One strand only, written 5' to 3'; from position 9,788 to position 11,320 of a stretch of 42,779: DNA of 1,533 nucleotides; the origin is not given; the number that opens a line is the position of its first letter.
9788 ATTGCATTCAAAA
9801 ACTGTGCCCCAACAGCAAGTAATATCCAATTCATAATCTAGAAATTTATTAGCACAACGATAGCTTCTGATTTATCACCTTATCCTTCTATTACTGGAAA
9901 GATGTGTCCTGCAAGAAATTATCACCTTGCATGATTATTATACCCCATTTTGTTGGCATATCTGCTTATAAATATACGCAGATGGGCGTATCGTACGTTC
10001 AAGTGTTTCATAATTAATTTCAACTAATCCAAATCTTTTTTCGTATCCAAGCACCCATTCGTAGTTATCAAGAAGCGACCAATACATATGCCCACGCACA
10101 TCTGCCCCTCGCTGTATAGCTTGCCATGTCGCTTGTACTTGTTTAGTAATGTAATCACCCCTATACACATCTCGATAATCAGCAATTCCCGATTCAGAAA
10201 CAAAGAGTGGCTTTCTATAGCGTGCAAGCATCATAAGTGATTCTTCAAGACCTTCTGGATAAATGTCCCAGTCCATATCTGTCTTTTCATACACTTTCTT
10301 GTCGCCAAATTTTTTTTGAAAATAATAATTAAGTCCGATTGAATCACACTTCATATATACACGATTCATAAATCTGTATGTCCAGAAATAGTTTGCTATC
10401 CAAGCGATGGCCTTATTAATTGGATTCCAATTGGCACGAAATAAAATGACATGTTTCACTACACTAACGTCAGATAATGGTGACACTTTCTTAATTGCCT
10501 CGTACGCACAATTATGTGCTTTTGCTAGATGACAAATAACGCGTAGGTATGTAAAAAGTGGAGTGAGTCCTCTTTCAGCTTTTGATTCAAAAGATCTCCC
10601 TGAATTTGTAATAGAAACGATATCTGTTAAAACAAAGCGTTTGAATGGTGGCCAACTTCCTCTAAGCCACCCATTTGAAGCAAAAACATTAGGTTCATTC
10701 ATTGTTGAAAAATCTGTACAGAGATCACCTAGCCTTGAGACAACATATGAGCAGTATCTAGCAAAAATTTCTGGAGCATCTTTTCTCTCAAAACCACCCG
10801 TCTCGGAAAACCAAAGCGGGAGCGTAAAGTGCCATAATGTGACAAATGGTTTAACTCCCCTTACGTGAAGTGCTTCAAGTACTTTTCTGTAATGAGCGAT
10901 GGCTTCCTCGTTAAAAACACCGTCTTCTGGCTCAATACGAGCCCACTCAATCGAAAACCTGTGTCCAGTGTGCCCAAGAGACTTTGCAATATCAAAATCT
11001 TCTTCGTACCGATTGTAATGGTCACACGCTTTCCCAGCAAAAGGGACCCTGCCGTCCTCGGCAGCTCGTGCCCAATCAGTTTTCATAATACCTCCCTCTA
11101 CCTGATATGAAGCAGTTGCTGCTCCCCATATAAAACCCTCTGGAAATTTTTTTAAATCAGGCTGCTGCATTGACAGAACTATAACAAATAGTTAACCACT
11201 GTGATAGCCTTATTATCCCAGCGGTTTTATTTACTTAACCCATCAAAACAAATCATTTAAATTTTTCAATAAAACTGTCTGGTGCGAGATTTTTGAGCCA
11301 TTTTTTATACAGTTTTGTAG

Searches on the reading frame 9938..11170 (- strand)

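Call 22: search_protein_families(library=pfam, proteins=[window:9938-11170:-], max_evalue=0.001)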
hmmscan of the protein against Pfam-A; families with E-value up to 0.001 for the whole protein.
window:9938-11170:- (410 aa): 1 family
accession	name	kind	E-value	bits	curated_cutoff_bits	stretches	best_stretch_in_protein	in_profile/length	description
PF00232.24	Glyco_hydro_1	-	8.2e-74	249.1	22.6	2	7-228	3-209/453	Glycosyl hydrolase family 1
